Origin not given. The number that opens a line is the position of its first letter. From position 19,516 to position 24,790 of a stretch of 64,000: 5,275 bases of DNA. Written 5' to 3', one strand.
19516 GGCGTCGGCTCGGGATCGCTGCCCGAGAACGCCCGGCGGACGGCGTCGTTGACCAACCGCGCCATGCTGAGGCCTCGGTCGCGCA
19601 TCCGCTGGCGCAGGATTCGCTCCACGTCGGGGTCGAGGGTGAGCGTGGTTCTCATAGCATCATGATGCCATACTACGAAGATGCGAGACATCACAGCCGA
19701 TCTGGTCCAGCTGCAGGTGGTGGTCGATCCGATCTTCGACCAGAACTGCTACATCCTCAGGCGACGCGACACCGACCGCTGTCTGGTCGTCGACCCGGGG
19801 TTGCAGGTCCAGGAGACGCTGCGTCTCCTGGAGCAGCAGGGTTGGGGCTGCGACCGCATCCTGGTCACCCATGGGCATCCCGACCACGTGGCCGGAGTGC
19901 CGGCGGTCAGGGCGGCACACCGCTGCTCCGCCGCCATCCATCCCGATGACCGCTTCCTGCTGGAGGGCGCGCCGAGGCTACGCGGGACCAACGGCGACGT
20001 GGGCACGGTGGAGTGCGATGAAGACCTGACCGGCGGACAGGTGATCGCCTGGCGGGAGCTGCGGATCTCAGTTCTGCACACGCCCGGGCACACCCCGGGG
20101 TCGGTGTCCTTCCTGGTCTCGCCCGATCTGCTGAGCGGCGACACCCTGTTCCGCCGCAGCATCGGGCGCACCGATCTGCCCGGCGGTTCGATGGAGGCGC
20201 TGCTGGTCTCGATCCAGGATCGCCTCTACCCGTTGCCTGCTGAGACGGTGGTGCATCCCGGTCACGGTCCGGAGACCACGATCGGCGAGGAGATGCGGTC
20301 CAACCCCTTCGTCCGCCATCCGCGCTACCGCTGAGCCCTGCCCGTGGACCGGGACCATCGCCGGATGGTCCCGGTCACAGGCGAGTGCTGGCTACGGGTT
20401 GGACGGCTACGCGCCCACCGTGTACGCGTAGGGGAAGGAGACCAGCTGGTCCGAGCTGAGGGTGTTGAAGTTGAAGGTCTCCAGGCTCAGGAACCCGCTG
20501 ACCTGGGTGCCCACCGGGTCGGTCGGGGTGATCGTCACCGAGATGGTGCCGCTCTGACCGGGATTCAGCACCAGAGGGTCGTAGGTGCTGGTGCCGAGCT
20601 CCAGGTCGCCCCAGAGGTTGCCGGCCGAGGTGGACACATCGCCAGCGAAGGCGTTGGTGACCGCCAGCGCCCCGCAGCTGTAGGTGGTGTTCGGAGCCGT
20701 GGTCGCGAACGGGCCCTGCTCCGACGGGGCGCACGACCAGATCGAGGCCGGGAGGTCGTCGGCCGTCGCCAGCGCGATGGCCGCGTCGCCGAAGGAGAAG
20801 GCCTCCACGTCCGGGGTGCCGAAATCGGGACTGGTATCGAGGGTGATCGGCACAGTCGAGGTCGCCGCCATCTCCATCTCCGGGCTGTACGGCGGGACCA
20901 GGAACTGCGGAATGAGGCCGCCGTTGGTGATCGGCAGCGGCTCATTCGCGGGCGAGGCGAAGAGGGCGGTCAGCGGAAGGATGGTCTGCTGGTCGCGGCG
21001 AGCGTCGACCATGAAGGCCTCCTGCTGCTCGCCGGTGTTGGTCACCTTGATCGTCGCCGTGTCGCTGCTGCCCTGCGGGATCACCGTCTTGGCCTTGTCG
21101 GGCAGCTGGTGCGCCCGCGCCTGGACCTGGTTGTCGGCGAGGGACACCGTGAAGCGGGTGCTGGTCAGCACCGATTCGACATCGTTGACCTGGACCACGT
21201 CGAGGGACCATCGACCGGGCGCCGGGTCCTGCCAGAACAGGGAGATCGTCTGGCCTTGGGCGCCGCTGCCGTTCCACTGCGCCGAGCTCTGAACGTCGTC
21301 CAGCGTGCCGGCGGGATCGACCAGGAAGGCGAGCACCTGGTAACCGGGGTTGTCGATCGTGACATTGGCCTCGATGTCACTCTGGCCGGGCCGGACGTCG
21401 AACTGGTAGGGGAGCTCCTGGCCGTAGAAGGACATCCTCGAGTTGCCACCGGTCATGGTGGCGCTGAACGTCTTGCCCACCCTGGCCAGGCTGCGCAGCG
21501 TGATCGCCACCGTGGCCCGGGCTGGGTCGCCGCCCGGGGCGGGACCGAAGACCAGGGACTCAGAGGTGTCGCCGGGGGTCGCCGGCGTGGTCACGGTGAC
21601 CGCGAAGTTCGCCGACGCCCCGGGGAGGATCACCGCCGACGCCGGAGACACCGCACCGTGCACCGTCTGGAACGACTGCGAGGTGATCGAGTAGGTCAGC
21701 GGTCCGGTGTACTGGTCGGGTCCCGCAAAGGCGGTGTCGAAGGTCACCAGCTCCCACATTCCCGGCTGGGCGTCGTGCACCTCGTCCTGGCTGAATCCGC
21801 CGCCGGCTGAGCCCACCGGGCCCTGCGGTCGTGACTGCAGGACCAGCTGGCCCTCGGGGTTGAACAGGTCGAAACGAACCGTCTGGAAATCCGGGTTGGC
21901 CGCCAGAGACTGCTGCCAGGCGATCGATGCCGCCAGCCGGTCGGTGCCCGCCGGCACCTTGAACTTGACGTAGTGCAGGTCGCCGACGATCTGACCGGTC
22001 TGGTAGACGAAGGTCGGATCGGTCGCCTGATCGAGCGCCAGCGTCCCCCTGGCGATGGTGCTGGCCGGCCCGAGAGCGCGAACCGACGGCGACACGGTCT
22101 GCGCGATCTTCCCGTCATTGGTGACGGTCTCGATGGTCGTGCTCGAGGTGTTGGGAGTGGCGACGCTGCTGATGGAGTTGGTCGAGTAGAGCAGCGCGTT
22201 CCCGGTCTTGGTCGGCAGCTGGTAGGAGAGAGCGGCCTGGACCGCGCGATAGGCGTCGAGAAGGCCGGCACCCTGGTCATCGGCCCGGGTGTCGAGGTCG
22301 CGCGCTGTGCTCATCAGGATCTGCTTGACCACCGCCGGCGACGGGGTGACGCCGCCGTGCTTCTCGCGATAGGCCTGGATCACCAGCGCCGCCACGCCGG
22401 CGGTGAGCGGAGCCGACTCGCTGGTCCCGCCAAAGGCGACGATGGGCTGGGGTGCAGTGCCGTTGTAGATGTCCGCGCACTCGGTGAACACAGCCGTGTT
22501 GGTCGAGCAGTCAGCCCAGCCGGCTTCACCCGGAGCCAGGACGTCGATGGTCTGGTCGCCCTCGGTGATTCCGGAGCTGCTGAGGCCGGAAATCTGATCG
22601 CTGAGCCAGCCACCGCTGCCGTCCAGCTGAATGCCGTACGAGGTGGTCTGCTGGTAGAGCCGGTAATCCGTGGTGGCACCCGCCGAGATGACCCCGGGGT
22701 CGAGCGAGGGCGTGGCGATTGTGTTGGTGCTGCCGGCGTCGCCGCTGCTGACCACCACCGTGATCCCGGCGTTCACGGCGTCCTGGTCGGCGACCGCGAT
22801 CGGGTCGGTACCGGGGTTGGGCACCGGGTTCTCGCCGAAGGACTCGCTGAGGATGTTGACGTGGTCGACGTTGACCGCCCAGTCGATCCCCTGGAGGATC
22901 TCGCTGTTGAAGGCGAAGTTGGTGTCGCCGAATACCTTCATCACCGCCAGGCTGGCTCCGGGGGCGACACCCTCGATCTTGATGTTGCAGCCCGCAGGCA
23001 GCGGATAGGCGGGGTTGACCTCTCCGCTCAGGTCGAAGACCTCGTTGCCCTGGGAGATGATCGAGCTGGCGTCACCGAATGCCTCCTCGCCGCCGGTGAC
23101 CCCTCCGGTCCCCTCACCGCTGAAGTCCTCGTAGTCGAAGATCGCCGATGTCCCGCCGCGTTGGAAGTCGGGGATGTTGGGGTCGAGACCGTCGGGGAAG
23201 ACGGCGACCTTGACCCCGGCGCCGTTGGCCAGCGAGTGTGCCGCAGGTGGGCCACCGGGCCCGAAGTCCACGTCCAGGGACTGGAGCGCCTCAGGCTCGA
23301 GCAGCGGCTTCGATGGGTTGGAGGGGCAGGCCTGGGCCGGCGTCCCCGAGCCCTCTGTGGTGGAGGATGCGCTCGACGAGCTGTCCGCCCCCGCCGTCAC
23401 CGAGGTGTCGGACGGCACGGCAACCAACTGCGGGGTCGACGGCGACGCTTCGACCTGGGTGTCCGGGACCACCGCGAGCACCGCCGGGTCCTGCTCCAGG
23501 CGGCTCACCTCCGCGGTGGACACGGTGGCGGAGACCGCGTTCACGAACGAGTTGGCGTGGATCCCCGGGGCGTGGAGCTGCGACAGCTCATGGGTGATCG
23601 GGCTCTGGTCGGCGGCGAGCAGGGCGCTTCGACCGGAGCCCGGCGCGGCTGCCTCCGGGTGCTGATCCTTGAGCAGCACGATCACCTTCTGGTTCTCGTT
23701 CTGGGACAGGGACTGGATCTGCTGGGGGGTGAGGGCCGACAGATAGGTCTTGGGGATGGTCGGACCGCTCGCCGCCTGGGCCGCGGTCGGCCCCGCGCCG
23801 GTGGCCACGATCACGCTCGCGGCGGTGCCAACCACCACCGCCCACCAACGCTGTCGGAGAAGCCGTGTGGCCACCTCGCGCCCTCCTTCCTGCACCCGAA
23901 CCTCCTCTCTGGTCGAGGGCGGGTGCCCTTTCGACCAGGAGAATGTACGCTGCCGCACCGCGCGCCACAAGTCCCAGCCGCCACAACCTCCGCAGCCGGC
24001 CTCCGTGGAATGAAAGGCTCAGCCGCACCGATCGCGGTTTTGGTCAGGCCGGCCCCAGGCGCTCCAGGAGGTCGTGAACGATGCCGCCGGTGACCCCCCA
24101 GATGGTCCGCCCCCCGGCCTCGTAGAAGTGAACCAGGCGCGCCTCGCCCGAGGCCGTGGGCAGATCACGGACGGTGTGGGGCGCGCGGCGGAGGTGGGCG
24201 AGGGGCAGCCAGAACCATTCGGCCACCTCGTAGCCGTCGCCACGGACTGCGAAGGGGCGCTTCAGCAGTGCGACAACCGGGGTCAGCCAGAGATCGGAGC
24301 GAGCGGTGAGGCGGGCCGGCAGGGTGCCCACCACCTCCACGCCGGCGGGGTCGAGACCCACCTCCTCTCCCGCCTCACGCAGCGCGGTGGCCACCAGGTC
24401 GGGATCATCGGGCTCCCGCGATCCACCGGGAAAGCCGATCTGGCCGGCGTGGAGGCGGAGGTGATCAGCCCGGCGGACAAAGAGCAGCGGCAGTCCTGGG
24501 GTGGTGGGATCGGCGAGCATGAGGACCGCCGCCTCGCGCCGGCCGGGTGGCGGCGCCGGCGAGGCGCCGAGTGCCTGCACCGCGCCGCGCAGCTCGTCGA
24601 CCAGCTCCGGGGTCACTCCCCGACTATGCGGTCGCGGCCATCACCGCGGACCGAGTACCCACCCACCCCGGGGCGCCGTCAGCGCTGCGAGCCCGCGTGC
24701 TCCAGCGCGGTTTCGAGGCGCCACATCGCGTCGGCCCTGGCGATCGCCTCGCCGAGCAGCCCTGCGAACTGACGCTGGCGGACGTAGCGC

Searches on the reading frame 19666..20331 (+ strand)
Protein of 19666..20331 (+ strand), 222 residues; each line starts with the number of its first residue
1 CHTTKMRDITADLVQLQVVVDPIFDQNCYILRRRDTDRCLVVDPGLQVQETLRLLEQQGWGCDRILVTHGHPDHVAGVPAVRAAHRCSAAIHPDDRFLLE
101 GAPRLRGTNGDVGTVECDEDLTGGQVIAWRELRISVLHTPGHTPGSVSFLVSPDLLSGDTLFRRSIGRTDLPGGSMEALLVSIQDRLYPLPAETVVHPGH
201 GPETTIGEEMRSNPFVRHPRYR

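Call 25: search_protein_families(library=pfam, proteins=[window:19666-20331:+], max_evalue=0.001)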
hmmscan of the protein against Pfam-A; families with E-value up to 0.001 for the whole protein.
window:19666-20331:+ (222 aa): 2 families
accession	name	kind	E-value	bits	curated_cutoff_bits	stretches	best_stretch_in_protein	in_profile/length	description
PF00753.33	Lactamase_B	-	2.9e-29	102.8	22.7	1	24-200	4-196/196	Metallo-beta-lactamase superfamily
PF12706.13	Lactamase_B_2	-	5.9e-06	26.5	27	1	40-86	3-55/200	Beta-lactamase superfamily domain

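Call 44: search_protein_families(library=ncbifam, proteins=[window:19666-20331:+], max_evalue=0.001)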
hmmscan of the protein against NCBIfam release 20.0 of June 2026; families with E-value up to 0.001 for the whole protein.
window:19666-20331:+ (222 aa): 12 families
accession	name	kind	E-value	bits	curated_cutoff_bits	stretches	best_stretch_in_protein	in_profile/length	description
TIGR03413.1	GSH_gloB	equivalog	2.3e-25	89.4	200.8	1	24-200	7-164/248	hydroxyacylglutathione hydrolase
NF007597.0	PRK10241.1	equivalog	2.7e-19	69.4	421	1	22-200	7-165/251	hydroxyacylglutathione hydrolase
NF041804.1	MBL_fold_SolJ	exception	3.3e-15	55.9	350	2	132-201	111-179/224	solanimycin biosynthesis MBL-fold hydrolase SolJ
NF040641.1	bifunc_ST_SDO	equivalog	8.1e-14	51.3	625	1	27-201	166-343/423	bifunctional sulfur transferase/dioxygenase Blh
NF033105.1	bla_subclass_B3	equivalog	1.8e-10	40.5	240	1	65-151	65-155/257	subclass B3 metallo-beta-lactamase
NF012229.1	bla_class_B_core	domain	9.3e-10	38.8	100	1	36-150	23-137/139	metallo-beta-lactamase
TIGR02651.1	RNase_Z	equivalog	0.00021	20.5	292.95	1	30-81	22-71/302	ribonuclease Z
NF053820.1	MBLfold_Strvi7410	exception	0.00029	20.3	525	0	117-149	154-186/343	Strvi_7410 family MBL fold metallo-hydrolase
NF001911.0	PRK00685.1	equivalog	0.0003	20.3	144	1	36-78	16-57/228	metal-dependent hydrolase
NF000805.0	PRK00055.2-3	equivalog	0.00058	19.2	416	1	25-81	21-75/307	ribonuclease Z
NF040470.1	blaEAM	exception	0.00078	18.5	660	0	65-150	123-214/318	EAM family subclass B3 metallo-beta-lactamase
NF047979.1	lactonase_AidB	equivalog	0.00082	18.7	360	0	62-91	94-123/271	AidB family quorum-quenching N-acyl homoserine lactonase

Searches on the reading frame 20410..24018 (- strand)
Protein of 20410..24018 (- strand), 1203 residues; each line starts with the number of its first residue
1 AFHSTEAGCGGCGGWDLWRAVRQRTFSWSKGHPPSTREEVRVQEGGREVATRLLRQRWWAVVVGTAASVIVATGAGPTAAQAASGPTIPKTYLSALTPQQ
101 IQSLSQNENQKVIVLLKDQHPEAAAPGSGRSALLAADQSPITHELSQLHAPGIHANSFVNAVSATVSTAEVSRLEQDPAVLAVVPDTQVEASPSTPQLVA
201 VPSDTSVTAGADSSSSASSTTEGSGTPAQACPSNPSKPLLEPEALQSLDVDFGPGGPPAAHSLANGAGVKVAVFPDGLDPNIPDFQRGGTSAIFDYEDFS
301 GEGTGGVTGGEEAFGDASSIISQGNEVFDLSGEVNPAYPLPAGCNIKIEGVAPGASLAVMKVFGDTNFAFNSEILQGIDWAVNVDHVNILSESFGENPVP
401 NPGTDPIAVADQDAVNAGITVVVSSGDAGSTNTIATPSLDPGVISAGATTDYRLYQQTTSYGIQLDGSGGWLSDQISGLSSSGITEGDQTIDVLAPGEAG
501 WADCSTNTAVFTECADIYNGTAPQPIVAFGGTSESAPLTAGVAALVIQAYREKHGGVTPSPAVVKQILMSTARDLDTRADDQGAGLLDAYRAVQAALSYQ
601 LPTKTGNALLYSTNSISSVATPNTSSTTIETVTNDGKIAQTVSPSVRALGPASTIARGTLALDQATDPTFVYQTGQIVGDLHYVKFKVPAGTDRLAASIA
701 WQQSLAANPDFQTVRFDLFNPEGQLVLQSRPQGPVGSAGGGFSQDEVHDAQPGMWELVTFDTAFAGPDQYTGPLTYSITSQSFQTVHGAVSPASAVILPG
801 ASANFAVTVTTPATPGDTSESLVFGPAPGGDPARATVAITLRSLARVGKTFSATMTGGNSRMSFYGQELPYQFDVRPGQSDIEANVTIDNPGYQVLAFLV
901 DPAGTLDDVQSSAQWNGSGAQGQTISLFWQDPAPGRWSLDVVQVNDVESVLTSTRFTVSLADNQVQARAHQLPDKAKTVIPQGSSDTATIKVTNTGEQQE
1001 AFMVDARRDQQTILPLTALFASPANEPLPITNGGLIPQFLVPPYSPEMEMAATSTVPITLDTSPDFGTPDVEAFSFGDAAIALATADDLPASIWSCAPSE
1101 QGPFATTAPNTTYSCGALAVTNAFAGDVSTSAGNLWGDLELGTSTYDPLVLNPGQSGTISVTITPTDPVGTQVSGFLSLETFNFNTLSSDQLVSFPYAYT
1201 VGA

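Call 25: search_protein_families(library=pfam, proteins=[window:20410-24018:-], max_evalue=0.001)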
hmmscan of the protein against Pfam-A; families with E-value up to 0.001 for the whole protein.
window:20410-24018:- (1203 aa): 2 families
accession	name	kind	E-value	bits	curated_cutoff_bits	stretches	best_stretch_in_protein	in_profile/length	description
PF00082.27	Peptidase_S8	-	9.4e-30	104.3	21.8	1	266-581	1-282/288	Subtilase family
PF06280.18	fn3_5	-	6.2e-06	27.3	27.6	0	1143-1182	58-101/112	Fn3-like domain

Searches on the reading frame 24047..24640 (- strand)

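Call 25: search_protein_families(library=pfam, proteins=[window:24047-24640:-], max_evalue=0.001)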
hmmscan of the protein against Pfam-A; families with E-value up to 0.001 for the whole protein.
window:24047-24640:- (198 aa): 1 family
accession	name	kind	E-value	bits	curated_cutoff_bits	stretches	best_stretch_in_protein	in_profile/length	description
PF00293.34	NUDIX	-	2e-13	50.9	21.1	1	35-157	3-125/134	NUDIX domain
